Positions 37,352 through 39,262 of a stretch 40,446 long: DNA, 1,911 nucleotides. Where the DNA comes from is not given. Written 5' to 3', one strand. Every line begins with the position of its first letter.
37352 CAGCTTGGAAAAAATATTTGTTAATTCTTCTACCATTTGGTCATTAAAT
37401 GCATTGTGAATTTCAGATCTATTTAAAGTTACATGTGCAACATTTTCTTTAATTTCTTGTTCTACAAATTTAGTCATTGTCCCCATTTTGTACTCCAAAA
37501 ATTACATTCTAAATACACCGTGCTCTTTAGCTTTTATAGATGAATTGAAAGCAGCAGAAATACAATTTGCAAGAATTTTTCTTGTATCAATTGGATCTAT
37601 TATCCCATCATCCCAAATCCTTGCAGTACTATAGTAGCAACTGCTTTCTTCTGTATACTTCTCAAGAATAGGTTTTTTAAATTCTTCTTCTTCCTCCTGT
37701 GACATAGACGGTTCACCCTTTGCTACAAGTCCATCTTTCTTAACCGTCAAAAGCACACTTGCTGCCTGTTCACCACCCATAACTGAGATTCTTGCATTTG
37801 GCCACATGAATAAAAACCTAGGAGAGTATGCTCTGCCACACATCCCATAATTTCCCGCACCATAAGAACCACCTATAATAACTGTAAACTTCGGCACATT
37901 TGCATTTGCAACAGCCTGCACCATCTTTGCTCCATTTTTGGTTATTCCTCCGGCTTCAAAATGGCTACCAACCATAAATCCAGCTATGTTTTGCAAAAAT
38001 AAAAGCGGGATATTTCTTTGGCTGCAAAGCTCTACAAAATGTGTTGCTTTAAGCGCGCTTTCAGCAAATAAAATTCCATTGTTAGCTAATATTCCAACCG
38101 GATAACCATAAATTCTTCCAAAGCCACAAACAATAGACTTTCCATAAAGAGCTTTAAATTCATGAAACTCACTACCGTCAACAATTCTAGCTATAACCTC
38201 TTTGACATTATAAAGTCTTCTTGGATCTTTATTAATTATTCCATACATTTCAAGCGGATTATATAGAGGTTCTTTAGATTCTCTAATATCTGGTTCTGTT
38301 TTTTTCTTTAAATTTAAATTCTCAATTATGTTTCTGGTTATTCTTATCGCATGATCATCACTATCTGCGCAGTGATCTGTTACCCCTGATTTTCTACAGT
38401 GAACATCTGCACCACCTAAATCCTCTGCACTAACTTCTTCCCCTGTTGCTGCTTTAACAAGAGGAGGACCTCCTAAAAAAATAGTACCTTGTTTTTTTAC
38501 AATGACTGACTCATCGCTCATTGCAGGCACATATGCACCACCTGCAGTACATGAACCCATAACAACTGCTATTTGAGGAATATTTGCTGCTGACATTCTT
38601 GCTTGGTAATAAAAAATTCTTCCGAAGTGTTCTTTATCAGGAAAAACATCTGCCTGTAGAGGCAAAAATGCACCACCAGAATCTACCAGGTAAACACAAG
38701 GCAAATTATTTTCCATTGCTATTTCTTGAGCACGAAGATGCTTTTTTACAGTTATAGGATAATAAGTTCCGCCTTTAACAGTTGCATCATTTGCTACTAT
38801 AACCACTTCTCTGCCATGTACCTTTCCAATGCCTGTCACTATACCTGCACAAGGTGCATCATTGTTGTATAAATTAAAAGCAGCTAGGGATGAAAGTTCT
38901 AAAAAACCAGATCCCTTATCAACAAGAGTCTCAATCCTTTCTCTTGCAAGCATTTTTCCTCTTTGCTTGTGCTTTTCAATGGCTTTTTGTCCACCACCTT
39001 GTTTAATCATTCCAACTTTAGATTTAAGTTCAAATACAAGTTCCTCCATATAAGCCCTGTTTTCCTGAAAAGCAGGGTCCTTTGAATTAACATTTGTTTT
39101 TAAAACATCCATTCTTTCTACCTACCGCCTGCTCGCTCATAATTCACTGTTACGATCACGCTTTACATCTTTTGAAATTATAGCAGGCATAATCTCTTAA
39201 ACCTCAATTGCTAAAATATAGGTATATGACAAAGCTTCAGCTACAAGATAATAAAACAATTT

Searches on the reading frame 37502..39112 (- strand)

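Call 15: search_protein_families(library=ncbifam, proteins=[window:37502-39112:-])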
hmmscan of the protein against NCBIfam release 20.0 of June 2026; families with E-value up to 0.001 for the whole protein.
window:37502-39112:- (536 aa): 8 families
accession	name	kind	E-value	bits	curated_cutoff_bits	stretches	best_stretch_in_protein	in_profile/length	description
TIGR01117.1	mmdA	subfamily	8.1e-106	354.8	998.8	1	25-532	2-508/512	methylmalonyl-CoA decarboxylase subunit alpha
NF041504.1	AccA_sub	subfamily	2.4e-15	56.6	300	2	90-204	40-159/257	carboxyltransferase subunit alpha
TIGR00513.1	accA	equivalog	6.2e-13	48.8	319.3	2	90-201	97-213/321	acetyl-CoA carboxylase carboxyl transferase subunit alpha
NF004344.0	PRK05724.1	equivalog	1.5e-12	47.4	357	2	90-205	97-217/319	acetyl-CoA carboxylase carboxyltransferase subunit alpha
TIGR03133.1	malonate_beta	equivalog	7.9e-10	38.5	278.15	1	56-226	8-186/274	biotin-independent malonate decarboxylase subunit beta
NF005530.0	PRK07189.1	equivalog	2.4e-09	36.7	228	1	54-231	16-202/303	biotin-independent malonate decarboxylase subunit beta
TIGR00515.1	accD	equivalog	5.6e-07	29.2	317.45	1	90-227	109-243/285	acetyl-CoA carboxylase, carboxyltransferase subunit beta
NF008971.0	PRK12319.1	equivalog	1.2e-06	28.3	406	0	90-205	44-164/256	acetyl-CoA carboxylase carboxyl transferase subunit alpha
